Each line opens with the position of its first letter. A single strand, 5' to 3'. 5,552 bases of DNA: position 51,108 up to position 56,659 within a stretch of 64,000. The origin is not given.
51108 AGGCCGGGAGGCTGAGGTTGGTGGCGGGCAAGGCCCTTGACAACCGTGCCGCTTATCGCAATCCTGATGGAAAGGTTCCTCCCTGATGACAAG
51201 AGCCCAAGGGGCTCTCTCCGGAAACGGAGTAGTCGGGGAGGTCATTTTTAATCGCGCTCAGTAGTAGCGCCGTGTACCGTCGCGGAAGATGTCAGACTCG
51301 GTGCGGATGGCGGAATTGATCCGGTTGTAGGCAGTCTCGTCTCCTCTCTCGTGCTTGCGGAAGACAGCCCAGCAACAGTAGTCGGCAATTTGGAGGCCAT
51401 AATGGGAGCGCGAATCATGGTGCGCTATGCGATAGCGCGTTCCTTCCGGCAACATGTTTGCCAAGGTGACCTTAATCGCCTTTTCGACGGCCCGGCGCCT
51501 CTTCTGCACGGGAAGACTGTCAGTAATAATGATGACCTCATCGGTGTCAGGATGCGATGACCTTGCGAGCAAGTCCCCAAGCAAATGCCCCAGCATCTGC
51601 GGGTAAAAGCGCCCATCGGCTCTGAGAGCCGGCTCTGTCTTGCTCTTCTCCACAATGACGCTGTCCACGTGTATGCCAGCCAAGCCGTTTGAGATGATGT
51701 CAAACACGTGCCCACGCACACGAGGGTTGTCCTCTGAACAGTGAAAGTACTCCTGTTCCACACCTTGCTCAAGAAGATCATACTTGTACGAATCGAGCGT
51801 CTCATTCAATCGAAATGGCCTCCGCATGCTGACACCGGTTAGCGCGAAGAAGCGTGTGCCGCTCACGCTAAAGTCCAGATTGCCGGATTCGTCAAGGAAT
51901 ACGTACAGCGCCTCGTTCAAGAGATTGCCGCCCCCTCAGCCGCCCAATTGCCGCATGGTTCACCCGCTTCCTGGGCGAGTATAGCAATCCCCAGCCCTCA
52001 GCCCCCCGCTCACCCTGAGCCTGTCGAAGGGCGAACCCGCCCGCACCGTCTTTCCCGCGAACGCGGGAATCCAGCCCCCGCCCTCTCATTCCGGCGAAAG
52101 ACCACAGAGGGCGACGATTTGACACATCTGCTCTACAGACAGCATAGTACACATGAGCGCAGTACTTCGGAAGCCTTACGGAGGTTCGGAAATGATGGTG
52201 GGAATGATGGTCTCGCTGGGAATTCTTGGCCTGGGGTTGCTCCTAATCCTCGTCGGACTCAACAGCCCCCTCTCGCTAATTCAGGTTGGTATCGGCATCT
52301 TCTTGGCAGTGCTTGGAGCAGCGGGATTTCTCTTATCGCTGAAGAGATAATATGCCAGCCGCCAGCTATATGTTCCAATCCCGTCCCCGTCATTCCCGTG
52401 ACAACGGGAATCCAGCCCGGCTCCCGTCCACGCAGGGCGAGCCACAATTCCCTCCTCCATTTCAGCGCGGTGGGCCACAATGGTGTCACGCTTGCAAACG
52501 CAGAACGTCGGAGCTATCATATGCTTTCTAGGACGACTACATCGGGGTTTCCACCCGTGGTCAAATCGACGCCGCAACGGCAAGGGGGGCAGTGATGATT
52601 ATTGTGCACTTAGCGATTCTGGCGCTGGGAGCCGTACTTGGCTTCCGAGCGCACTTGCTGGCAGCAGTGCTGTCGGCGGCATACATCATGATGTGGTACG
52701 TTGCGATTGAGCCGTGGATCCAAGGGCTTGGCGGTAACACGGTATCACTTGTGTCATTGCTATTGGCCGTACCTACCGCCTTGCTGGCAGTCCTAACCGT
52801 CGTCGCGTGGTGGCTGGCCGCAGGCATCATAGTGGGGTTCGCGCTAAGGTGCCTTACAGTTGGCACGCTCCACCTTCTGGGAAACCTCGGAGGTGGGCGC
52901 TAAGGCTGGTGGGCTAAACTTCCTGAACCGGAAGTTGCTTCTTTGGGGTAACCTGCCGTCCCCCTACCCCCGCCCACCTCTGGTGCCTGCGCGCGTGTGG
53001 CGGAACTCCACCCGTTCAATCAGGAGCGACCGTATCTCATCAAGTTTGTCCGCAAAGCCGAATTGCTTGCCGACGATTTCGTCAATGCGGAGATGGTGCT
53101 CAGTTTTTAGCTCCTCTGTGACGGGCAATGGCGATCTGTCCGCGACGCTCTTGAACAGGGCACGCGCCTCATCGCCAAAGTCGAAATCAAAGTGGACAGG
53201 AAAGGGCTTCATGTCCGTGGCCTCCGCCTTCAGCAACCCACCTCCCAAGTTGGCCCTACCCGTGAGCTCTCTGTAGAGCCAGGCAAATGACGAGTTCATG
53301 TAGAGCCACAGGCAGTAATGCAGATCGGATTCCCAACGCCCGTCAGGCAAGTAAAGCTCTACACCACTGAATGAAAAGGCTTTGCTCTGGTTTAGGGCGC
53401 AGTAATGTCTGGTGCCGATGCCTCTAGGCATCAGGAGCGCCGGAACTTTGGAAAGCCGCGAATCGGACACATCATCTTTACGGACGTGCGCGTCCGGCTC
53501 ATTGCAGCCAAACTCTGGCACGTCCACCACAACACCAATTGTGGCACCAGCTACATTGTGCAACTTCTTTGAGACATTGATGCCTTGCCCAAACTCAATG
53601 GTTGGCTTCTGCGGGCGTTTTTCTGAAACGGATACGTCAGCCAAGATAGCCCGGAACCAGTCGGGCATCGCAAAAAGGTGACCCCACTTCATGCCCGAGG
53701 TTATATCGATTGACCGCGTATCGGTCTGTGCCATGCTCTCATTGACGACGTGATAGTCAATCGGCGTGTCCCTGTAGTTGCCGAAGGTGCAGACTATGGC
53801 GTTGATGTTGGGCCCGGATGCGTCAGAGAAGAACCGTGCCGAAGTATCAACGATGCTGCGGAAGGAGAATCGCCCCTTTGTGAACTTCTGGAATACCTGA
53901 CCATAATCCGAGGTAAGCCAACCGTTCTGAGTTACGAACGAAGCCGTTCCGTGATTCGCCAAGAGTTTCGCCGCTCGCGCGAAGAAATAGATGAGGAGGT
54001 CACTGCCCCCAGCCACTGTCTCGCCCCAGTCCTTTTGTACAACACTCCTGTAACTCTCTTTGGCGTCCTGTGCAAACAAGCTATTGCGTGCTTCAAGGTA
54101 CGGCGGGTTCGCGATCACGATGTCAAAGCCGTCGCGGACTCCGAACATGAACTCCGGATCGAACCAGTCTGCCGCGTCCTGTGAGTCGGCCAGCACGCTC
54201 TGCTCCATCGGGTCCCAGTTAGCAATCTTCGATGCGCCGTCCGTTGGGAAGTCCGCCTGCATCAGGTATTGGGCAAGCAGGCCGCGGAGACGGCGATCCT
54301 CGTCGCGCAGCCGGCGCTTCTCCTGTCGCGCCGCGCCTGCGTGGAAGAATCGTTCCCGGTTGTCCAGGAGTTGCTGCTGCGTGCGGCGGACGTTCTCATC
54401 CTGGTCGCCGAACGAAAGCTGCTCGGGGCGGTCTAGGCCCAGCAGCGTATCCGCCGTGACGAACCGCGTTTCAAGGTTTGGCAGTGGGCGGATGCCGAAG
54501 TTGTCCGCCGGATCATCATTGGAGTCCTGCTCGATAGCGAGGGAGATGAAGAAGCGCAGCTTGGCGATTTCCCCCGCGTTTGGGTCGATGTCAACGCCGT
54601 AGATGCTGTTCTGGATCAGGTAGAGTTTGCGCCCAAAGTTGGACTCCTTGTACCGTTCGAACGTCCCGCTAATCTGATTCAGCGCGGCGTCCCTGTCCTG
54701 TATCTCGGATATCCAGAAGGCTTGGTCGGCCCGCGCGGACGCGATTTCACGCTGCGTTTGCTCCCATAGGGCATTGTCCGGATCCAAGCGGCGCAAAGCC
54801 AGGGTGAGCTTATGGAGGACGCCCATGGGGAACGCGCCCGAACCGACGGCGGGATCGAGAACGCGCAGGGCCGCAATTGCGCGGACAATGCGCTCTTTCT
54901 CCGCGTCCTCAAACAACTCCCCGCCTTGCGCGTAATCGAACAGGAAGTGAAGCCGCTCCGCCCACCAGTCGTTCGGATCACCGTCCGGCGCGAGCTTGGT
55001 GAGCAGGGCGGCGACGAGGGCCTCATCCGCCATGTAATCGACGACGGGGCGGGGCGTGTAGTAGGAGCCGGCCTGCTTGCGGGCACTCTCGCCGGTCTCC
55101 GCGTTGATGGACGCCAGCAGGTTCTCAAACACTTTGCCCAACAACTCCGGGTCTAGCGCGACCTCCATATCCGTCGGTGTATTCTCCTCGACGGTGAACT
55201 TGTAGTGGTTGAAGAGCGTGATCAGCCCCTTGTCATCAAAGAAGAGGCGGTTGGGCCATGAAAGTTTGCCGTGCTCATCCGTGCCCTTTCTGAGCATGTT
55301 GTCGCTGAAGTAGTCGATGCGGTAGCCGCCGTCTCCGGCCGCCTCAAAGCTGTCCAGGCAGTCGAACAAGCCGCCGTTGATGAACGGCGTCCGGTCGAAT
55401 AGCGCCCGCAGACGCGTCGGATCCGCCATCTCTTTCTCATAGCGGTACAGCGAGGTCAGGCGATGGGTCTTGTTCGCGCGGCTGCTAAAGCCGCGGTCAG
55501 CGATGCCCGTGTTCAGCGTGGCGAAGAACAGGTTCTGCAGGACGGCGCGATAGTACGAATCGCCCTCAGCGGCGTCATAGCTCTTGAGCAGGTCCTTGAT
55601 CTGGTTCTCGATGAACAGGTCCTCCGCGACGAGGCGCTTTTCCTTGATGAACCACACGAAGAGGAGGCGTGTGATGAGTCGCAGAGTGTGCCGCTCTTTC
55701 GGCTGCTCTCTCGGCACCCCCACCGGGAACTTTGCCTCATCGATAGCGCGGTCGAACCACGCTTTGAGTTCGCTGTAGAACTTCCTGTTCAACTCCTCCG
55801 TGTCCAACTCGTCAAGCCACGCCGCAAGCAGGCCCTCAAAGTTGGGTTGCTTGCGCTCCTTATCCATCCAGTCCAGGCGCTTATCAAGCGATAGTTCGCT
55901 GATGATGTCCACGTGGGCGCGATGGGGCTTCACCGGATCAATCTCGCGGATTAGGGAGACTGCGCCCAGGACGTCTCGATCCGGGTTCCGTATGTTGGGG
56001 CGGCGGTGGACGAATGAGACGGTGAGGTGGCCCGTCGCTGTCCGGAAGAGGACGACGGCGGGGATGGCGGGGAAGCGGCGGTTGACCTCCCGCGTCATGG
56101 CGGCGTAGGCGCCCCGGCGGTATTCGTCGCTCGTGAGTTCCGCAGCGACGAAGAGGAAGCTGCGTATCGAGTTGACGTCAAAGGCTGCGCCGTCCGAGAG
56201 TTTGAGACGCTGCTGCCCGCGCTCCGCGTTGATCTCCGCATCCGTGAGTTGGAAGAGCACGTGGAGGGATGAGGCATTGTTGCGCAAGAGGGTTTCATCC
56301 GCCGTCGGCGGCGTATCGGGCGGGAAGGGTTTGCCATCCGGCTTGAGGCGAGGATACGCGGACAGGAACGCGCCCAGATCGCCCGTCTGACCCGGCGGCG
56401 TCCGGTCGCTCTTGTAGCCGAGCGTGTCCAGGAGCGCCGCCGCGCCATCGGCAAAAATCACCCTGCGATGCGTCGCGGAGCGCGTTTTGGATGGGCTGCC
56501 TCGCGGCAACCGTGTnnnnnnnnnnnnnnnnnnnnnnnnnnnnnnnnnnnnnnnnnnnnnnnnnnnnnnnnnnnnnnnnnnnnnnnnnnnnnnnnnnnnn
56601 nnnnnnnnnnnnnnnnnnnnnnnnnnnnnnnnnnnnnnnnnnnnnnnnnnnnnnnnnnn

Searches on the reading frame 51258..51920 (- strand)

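Call 54: search_protein_families(library=pfam, max_evalue=0.00001, proteins=[window:51258-51920:-])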
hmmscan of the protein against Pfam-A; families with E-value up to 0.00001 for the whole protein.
window:51258-51920:- (220 aa): 1 family
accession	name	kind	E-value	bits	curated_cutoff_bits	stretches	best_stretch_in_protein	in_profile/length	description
PF12686.12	DUF3800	-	1.8e-14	55.1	21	1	6-189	1-149/149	Protein of unknown function (DUF3800)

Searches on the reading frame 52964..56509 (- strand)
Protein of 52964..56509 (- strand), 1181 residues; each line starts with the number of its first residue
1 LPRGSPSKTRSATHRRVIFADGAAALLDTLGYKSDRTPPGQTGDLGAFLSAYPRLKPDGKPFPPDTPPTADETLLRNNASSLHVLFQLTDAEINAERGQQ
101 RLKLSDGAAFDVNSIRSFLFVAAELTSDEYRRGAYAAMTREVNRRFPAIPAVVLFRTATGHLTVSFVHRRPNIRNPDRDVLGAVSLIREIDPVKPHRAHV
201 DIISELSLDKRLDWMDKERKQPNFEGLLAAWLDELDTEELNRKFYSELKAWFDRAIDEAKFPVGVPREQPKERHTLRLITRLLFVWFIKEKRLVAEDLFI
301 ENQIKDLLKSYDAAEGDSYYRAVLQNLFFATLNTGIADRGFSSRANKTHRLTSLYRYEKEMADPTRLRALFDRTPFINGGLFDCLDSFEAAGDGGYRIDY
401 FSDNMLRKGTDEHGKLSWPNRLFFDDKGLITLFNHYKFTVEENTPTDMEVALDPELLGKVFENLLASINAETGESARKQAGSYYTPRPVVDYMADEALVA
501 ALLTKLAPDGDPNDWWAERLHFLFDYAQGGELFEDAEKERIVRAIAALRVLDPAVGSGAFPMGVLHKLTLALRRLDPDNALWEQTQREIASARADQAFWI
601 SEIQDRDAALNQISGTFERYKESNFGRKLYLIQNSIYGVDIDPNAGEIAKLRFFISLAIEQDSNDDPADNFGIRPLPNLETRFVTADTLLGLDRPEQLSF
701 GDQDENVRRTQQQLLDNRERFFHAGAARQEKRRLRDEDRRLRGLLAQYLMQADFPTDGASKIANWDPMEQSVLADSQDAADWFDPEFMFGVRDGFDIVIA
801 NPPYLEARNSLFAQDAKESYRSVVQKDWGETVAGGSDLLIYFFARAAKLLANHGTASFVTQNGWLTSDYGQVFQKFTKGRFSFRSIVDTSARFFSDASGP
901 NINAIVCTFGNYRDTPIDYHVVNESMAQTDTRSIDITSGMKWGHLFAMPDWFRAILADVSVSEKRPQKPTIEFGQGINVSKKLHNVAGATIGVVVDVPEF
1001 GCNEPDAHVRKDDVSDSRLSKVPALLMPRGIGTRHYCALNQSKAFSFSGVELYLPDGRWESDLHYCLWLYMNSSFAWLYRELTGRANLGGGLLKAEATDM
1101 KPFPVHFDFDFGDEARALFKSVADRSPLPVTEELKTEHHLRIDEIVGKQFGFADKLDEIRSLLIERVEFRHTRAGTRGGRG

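Call 55: search_protein_families(library=pfam, max_evalue=0.00001, proteins=[window:52964-56509:-])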
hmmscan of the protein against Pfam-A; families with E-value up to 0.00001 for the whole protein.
window:52964-56509:- (1181 aa): 2 families
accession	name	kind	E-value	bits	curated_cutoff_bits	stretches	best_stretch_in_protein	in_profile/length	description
PF07669.17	Eco57I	-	5.8e-27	95.3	25.3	1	634-893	1-170/171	Eco57I restriction-modification methylase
PF02384.22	N6_Mtase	-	7.2e-08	32.5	20.4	0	791-867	122-190/311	N-6 DNA Methylase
